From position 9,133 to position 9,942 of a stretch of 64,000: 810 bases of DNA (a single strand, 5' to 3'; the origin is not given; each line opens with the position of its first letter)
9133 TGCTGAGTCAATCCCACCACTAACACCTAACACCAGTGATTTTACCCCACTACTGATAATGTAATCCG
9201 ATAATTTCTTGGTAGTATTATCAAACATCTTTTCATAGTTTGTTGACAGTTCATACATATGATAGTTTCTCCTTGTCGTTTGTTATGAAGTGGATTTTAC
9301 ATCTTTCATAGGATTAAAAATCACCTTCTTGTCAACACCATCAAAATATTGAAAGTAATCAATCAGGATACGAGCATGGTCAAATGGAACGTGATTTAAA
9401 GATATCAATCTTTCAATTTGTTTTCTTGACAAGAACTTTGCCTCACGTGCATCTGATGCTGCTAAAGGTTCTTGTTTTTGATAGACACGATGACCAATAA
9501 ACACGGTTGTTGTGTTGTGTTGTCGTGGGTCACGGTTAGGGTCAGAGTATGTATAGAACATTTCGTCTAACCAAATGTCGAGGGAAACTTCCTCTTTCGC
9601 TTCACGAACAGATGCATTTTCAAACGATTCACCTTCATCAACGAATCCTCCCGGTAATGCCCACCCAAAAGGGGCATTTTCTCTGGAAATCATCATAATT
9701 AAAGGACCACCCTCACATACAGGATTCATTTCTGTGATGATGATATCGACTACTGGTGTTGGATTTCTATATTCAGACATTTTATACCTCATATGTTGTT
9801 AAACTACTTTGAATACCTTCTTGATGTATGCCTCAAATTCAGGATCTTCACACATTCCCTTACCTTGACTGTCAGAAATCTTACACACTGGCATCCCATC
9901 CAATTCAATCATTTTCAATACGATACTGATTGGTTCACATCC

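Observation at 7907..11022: Deamidating NAD+ salvage operon (pncB-Nudix-nadE-pncA), a candidate third phage NAD-reconstitution route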

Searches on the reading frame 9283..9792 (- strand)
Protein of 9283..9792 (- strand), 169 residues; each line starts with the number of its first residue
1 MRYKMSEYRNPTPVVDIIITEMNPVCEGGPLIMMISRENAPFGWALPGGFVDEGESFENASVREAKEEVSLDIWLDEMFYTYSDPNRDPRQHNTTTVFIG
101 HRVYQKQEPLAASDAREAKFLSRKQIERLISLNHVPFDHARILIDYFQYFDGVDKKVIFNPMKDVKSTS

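Call 3: search_protein_families(library=pfam, proteins=[window:9283-9792:-], max_evalue=0.01)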
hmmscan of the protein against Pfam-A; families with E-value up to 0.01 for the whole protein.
window:9283-9792:- (169 aa): 1 family
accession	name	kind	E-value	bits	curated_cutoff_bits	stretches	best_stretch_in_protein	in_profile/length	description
PF00293.34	NUDIX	-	1.2e-14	54.9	21.1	1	14-128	5-119/134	NUDIX domain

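Call 4: search_protein_families(library=ncbifam, proteins=[window:9283-9792:-], max_evalue=0.01)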
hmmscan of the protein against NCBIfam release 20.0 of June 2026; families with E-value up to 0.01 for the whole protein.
window:9283-9792:- (169 aa): 20 families
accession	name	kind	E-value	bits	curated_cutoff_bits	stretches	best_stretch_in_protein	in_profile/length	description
NF041652.1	Nud_hyd_Dein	equivalog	4.4e-08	33.5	200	1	44-145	45-146/152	Nudix hydrolase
NF050029.2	TransRepNtr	equivalog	2.1e-07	30.7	400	1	2-143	11-149/245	ADPR responsive transcriptional repressor NtrR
NF003786.0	PRK05379.1-2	equivalog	1.5e-06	27.7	397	1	12-73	212-274/354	bifunctional nicotinamide-nucleotide adenylyltransferase/Nudix hydroxylase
NF003787.0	PRK05379.1-4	equivalog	6.9e-06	25.3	449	1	10-73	202-264/346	bifunctional nicotinamide-nucleotide adenylyltransferase/Nudix hydroxylase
NF003788.0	PRK05379.1-5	equivalog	1.2e-05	24.8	354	1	16-74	211-270/351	bifunctional nicotinamide-nucleotide adenylyltransferase/Nudix hydroxylase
NF012016.0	PRK15472.1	equivalog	3.6e-05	23.5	95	1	36-87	25-77/141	nucleoside triphosphatase NudI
NF003785.0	PRK05379.1-1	equivalog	5.5e-05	22.5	418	1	32-142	216-335/347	bifunctional nicotinamide-nucleotide adenylyltransferase/Nudix hydroxylase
NF001938.0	PRK00714.1-5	equivalog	0.0001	21.7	116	1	36-72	39-75/172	RNA pyrophosphohydrolase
NF006961.0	PRK09438.1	equivalog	0.00012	21.6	103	1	32-77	22-67/151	dihydroneopterin triphosphate diphosphatase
NF006530.0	PRK08999.1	equivalog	0.00013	21.2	245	1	43-74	34-65/315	Nudix family hydrolase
TIGR00586.1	mutt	equivalog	0.00015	21.8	97.9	1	44-81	34-71/129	8-oxo-dGTP diphosphatase MutT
NF001936.0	PRK00714.1-3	equivalog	0.00017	21.5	118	1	13-70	9-63/155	RNA pyrophosphohydrolase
NF001299.0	PRK00241.1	equivalog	0.00019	21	158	1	48-83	165-198/263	NAD(+) diphosphatase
NF001934.0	PRK00714.1-1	equivalog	0.0018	17.7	241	1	34-72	23-61/176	RNA pyrophosphohydrolase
NF008044.0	PRK10776.1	equivalog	0.0023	17.8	148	1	44-79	33-68/130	8-oxo-dGTP diphosphatase MutT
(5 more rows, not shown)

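Call 21: search_solved_structures(query=window:9283-9792:-, max_evalue=0.01, show_alignments=2)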
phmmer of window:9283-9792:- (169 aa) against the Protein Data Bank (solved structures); distinct sequences matched with E-value up to 0.01: 30.
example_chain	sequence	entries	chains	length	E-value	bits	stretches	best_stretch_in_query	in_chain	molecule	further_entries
2yyh_A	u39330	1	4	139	1.2e-22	83.5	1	14-147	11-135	8-OXO-dGTPase domain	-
2fml_A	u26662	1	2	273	4.8e-16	62.1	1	4-135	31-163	MutT/nudix family protein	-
3i9x_A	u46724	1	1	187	1.8e-09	40.7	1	3-134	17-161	mutT/nudix family protein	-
3id9_A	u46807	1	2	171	3.6e-08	36.5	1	31-94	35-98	MutT/NUDIX family protein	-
3gz8_A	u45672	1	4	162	2.3e-05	27.3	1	32-113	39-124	MutT/nudix family protein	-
2o1c_A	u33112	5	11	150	2.7e-05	27.1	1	30-78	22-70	dATP pyrophosphohydrolase | Dihydroneopterin triphosphate diphosphatase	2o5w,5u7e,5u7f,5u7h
3gz5_A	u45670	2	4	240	5.7e-05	26.1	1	32-113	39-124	MutT/nudix family protein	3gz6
9flp_A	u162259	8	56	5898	9.5e-05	25.3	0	9-35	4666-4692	The grappling hook protein A in the bacterium Aureispira sp. CCB-QB1 | The grappling hook protein A (GhpA) in the bacterium Aureispira sp. CCB-QB1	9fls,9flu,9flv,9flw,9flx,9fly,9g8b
1f3y_A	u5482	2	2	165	0.00023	24.1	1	32-71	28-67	DIADENOSINE 5',5'''-P1,P4-TETRAPHOSPHATE HYDROLASE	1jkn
3o8s_A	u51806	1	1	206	0.0003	23.7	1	37-103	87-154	ADP-ribose pyrophosphatase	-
6ypb_A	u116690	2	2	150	0.00047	23.1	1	43-81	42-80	Geranyl diphosphate phosphohydrolase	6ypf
3fjy_A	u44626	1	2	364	0.0007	22.5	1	43-117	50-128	Probable MutT1 protein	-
3cng_A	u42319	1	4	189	0.001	21.9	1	30-86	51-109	NUDIX hydrolase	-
4v14_A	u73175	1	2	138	0.0011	21.8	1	44-82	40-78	MUTATOR MUTT PROTEIN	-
2qjt_B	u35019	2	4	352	0.0014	21.6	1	32-124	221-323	Nicotinamide-nucleotide adenylyltransferase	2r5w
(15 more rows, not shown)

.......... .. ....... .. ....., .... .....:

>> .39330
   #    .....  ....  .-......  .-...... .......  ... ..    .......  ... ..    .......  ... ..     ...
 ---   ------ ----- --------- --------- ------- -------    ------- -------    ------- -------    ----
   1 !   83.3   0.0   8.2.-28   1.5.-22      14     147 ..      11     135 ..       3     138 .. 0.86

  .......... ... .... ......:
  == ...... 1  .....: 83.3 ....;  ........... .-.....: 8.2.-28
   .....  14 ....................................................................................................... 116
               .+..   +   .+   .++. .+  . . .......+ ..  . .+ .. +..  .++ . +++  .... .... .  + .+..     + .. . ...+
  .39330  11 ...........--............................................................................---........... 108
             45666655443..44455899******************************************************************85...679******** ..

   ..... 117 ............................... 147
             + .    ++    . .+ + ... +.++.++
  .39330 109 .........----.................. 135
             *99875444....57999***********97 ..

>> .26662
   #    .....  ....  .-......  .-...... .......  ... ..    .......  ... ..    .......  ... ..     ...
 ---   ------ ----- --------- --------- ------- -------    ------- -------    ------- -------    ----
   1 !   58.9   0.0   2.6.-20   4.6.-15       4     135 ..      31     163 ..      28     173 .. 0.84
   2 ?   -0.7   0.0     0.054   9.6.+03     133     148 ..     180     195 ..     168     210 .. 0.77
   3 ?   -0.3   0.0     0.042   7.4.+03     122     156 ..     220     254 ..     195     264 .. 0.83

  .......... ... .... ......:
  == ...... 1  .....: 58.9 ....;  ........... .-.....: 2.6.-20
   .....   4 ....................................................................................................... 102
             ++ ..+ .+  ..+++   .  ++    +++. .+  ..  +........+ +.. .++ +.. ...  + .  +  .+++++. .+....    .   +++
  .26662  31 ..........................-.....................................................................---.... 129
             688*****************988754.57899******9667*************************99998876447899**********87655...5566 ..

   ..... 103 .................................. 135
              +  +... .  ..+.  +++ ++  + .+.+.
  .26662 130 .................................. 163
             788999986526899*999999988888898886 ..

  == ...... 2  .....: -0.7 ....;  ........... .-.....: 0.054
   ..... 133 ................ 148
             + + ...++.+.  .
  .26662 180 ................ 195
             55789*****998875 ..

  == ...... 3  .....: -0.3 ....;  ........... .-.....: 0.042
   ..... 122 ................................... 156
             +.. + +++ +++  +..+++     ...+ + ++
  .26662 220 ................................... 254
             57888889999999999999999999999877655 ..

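Call 44: search_protein_families(library=phrogs, proteins=[window:9283-9792:-], max_evalue=0.001)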
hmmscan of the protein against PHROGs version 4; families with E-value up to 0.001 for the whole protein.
window:9283-9792:- (169 aa): 3 families
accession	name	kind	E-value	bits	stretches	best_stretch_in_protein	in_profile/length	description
phrog_1198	-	other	4.4e-18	66.9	1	30-152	49-182/253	MutT/NUDIX hydrolase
phrog_19657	-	other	0.00027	22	1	35-71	52-88/176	nudix hydrolase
phrog_15528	-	head and packaging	0.00049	19.6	1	41-72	542-573/794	portal protein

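Call 46: find_homologous_proteins(query=window:9283-9792:-, max_evalue=0.00001)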
Query window:9283-9792:- (169 aa): 3081 proteins with E <= 0.00001 among 3116 candidates; the best 120 are listed.
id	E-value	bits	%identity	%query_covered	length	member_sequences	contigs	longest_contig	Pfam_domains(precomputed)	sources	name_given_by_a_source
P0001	2.2e-107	374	100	98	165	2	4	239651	PF00293.35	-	-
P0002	3.3e-73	263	71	98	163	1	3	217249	PF00293.35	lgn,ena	-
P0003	5.0e-72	259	70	98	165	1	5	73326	PF00293.35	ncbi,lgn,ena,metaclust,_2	metaclust:\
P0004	4.3e-68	246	66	98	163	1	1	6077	PF00293.35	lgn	-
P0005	9.2e-61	222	60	95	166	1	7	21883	PF00293.35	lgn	-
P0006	2.4e-39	153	54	85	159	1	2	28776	PF00293.35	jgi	jgi:8-oxo-dGTP diphosphatase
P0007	4.3e-39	152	52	96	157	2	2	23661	PF00293.35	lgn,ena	-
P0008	1.0e-36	144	49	97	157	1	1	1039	PF00293.35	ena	-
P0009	3.8e-36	142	51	91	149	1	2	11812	PF00293.35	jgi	jgi:8-oxo-dGTP diphosphatase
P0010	4.3e-36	142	50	95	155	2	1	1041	PF00293.35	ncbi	-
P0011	4.5e-36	142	51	85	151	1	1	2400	PF00293.35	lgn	-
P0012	5.9e-36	142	46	97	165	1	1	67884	PF00293.35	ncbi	-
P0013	6.6e-36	141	55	86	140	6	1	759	PF00293.35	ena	-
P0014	1.7e-35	140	53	85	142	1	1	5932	PF00293.35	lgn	-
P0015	1.7e-35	140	53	85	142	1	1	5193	PF00293.35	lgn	-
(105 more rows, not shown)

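Call 48: find_encoding_contigs(protein=P0002, flank=6000, max_places=2)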
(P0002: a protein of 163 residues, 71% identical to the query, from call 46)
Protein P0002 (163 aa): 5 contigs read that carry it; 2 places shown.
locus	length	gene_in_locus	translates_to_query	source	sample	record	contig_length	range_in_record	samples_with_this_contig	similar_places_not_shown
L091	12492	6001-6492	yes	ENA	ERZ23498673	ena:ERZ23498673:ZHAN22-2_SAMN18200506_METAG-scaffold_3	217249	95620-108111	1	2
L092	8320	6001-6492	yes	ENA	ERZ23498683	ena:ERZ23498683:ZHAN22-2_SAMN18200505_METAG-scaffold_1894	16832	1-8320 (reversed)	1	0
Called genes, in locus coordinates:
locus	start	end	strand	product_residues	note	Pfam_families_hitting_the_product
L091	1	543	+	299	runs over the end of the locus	-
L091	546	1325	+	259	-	PF01555:N6_N4_Mtase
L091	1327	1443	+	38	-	-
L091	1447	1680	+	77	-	-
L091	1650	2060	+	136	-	PF25176:DUF7831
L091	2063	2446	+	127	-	PF13453:Zn_ribbon_TFIIB (faint)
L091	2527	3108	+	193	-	-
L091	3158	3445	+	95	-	-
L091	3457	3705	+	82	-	-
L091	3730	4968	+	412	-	PF17767:NAPRTase_N, PF04095:NAPRTase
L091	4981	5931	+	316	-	PF05265:DUF723, PF14311:DUF4379 (faint), PF05265:DUF723, PF10881:DUF2726 (faint)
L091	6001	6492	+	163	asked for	PF00293:NUDIX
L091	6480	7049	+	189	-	PF01467:CTP_transf_like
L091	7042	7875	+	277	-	PF02540:NAD_synthase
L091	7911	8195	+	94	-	-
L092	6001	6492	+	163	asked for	PF00293:NUDIX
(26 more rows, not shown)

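Call 49: find_encoding_contigs(protein=P0003, flank=6000, max_places=2)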
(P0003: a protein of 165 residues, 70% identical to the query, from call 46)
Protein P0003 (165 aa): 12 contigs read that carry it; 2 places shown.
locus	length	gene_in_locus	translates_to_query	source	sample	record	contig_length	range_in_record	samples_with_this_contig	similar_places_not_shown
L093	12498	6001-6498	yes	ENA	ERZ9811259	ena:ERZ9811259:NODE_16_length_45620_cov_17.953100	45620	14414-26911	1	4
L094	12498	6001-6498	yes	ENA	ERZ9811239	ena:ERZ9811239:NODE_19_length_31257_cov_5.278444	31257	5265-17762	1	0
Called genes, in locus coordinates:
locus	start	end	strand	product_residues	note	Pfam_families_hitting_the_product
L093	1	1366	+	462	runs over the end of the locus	PF05265:DUF723 (faint), PF14311:DUF4379 (faint), PF19345:MTHFR_2 (faint), PF21817:CapR (weak), PF18741:MTES_1575 (weak)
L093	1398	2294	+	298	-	-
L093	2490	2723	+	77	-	-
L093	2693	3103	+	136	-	PF25176:DUF7831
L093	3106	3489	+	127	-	PF13453:Zn_ribbon_TFIIB (weak)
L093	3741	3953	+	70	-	-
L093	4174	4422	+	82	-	-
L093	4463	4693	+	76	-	-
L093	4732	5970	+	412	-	PF17767:NAPRTase_N, PF04095:NAPRTase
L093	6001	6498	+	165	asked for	PF00293:NUDIX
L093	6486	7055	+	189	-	PF01467:CTP_transf_like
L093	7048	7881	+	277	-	PF02540:NAD_synthase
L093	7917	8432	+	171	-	PF00857:Isochorismatase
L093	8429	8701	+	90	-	-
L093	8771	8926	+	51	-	-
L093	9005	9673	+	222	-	-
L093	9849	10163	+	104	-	-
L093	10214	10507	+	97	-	-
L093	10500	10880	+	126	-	-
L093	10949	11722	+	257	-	-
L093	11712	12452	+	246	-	PF00149:Metallophos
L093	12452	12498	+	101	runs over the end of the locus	-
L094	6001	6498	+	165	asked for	PF00293:NUDIX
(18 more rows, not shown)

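Call 60: find_homologous_proteins(query=L093:6486-7055:+, max_evalue=0.00001)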
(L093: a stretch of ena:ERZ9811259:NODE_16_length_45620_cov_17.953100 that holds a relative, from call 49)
Query L093:6486-7055:+ (189 aa): 243 proteins with E <= 0.00001 among 268 candidates; the best 120 are listed.
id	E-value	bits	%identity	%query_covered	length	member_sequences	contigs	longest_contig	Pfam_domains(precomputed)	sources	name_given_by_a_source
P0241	1.6e-109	382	100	90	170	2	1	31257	PF01467.33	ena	-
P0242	2.5e-104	365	85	100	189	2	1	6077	PF01467.33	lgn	-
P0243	7.5e-99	347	83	100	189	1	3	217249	PF01467.33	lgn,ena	-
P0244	5.0e-31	126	41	100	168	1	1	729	PF01467.33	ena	-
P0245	2.6e-20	91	35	98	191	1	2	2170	PF01467.33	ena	-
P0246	7.5e-20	90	34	99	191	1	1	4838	PF01467.33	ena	-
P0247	8.2e-20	90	33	100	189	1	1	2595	PF01467.33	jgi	jgi:nicotinate-nucleotide adenylyltransferase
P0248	6.1e-19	87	35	98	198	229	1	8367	PF01467.33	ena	-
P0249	1.1e-18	86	31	97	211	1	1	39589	PF01467.33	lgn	-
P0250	1.4e-18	86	33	98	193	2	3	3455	PF01467.33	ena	-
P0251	2.5e-18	85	34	98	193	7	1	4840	PF01467.33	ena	-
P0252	2.6e-17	81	32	99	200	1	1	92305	PF01467.33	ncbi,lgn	-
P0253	3.5e-17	81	32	99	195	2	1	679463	PF01467.33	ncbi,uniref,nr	ncbi:nicotinate-nucleotide adenylyltransferase [Paenibacillus filicis]|uniref:Probable nicotinate-nu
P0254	5.9e-17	80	32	99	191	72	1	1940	PF01467.33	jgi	jgi:nicotinate-nucleotide adenylyltransferase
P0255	7.4e-17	80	33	98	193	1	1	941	PF01467.33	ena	-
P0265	1.4e-14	72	29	99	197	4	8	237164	PF01467.33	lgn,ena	-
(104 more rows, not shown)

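Call 61: find_encoding_contigs(protein=P0265, flank=5000, max_places=2)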
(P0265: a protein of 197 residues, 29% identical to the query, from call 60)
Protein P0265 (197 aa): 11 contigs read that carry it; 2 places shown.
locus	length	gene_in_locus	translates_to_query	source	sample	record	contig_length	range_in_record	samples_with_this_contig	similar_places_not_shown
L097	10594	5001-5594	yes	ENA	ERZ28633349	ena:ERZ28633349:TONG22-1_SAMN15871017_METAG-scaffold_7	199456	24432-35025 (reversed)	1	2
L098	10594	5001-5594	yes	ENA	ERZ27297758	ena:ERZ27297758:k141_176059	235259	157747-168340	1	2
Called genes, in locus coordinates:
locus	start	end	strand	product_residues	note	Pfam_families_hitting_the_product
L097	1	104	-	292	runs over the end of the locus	PF01551:Peptidase_M23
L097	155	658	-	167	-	PF24986:PRC_RimM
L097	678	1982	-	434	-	PF00275:EPSP_synthase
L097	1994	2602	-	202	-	PF14123:DUF4290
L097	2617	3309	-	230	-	PF00814:TsaD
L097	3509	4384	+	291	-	PF03755:YicC-like_N, PF08340:YicC-like_C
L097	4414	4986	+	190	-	PF00625:Guanylate_kin, PF13238:AAA_18 (faint)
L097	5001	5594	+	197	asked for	PF01467:CTP_transf_like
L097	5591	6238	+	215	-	-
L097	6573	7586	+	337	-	PF18152:DAHP_snth_FXD, PF00793:DAHP_synth_1, PF03102:NeuB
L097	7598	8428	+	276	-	PF02153:PDH_N, PF20463:PDH_C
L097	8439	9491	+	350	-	PF00465:Fe-ADH (weak), PF13685:Fe-ADH_2, PF01761:DHQ_synthase, PF24621:DHQS_C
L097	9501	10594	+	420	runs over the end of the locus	PF00275:EPSP_synthase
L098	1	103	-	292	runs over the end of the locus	PF01551:Peptidase_M23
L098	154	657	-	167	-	PF24986:PRC_RimM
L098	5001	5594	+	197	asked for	PF01467:CTP_transf_like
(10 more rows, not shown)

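Call 72: predict_structure(alignment_id=A4)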
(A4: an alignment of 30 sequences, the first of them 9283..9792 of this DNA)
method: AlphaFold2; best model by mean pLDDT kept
length: 169 residues; sequences in the alignment: 30
mean_pLDDT: 88.5   pTM: 0.84
mean pLDDT of the five models: 88.5, 87.5, 85.7, 85.6, 85.1
residues with pLDDT >= 90: 113; 70-90: 40; 50-70: 13; < 50: 3
segments of 3 or more residues with pLDDT < 50: 167-169
pLDDT, mean of each block of 10 residues (from residue 1): 66 94 71 93 94 97 97 97 79 90 90 93 96 93 96 93 64
secondary structure, 60 per line:
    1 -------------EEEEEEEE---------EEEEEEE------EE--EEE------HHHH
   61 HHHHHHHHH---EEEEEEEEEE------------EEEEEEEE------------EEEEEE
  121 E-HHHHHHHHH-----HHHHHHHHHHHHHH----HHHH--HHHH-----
elements in order: E14-21 E31-37 E48-50 H57-69 E73-82 E95-102 E115-121 H123-131 H137-150 H155-158 H161-164

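Call 76: fold_search(model_id=the predicted structure, library=pdb)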
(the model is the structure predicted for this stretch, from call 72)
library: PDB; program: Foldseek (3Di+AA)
matches with E <= 10: 500; with E <= 0.001: 500
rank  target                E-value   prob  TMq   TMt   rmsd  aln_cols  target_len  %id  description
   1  2yyh_A                2.1e-12  1.00  0.68  0.82   3.6       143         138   37  Crystal structure of Nudix family protein from Aquifex aeolicus (released 2007-11-06)
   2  2yyh_C                2.5e-12  1.00  0.69  0.84   3.1       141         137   38  Crystal structure of Nudix family protein from Aquifex aeolicus (released 2007-11-06)
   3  2yyh_D                3.3e-11  1.00  0.67  0.83   3.3       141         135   38  Crystal structure of Nudix family protein from Aquifex aeolicus (released 2007-11-06)
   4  2fml_A                5.1e-10  1.00  0.58  0.39  11.3       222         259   22  Crystal structure of MutT/nudix family protein from Enterococcus faecalis (released 2006-02-21)
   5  1sz3_A                1.2e-09  1.00  0.67  0.73   7.2       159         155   19  CRYSTAL STRUCTURE OF NUDIX HYDROLASE DR1025 IN COMPLEXED WITH GNP AND MG+2 (released 2004-05-11)
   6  1sjy                  2.4e-09  1.00  0.69  0.75   7.3       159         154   19  Crystal Structure of NUDIX HYDROLASE DR1025 FROM DEINOCOCCUS RADIODURANS (released 2004-05-11)
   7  1soi                  3.9e-09  1.00  0.68  0.74   7.4       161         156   19  CRYSTAL STRUCTURE OF NUDIX HYDROLASE DR1025 IN COMPLEX WITH SM+3 (released 2004-05-11)
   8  3gz8_A                4.6e-09  1.00  0.65  0.71   4.4       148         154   22  Cocrystal structure of NUDIX domain of Shewanella oneidensis NrtR complexed with ADP ribose (released 2009-06-09)
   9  3cng_B                5.9e-09  1.00  0.63  0.61   2.6       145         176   21  Crystal structure of NUDIX hydrolase from Nitrosomonas europaea (released 2008-04-08)
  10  1su2_A                1.5e-08  1.00  0.69  0.73   3.4       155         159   20  CRYSTAL STRUCTURE OF THE NUDIX HYDROLASE DR1025 IN COMPLEX WITH ATP (released 2004-05-11)
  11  3cng_C                1.5e-08  1.00  0.69  0.66   2.2       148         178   20  Crystal structure of NUDIX hydrolase from Nitrosomonas europaea (released 2008-04-08)
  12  3gz8_C                1.5e-08  1.00  0.69  0.74   4.3       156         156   20  Cocrystal structure of NUDIX domain of Shewanella oneidensis NrtR complexed with ADP ribose (released 2009-06-09)
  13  3cng_A                1.7e-08  1.00  0.69  0.66   2.1       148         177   20  Crystal structure of NUDIX hydrolase from Nitrosomonas europaea (released 2008-04-08)
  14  2qjt_A                2.6e-08  1.00  0.65  0.34   3.7       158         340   22  Crystal structure of a bifunctional NMN adenylyltransferase/ADP ribose pyrophosphatase complexed with AMP and MN ion f (released 2008-03-04)
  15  4ijx_A                3.3e-08  1.00  0.63  0.71   4.0       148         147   16  Crystal structure of human Ap4A hydrolase E58A mutant complexed with DPO (released 2013-03-20)
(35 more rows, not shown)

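Call 88: find_encoding_contigs(protein=P0005, flank=5000, max_places=1)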
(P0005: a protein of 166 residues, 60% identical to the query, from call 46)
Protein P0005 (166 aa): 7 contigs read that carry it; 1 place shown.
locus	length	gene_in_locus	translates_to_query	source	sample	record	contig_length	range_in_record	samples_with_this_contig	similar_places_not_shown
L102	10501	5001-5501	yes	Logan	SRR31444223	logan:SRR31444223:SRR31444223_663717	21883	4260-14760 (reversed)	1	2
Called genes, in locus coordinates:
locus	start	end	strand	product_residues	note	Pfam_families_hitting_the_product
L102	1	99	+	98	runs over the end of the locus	-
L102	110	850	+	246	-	-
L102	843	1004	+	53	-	-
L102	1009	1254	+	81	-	-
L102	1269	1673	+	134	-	-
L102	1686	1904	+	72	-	-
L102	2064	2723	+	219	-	PF01541:GIY-YIG, PF07460:NUMOD3 (faint), PF22083:I-HmuI_NUMOD-like (weak)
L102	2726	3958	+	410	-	PF17767:NAPRTase_N, PF04095:NAPRTase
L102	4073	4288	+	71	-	-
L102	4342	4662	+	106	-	-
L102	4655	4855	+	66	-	-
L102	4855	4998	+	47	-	-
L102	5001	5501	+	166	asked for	PF00293:NUDIX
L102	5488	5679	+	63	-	-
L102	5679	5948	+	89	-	-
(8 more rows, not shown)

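Call 89: find_encoding_contigs(protein=P0007, flank=5000, max_places=1)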
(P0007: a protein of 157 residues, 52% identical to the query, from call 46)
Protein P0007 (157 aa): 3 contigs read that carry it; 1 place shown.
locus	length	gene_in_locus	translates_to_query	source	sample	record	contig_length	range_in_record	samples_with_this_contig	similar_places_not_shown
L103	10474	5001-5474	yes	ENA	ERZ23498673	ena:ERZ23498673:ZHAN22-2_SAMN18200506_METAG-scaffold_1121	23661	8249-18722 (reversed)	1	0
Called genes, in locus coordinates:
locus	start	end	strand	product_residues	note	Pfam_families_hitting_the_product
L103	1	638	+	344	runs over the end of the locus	-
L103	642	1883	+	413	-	PF17767:NAPRTase_N, PF04095:NAPRTase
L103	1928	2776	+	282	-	PF05265:DUF723, PF14311:DUF4379 (faint), PF05265:DUF723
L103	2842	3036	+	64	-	-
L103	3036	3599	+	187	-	PF01467:CTP_transf_like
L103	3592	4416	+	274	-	PF02540:NAD_synthase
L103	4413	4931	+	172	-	PF00857:Isochorismatase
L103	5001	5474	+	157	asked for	PF00293:NUDIX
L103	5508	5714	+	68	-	-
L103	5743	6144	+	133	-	-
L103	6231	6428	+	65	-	-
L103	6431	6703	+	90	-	PF14354:Lar_restr_allev (weak)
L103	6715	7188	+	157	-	-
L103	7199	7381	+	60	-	-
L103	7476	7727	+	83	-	-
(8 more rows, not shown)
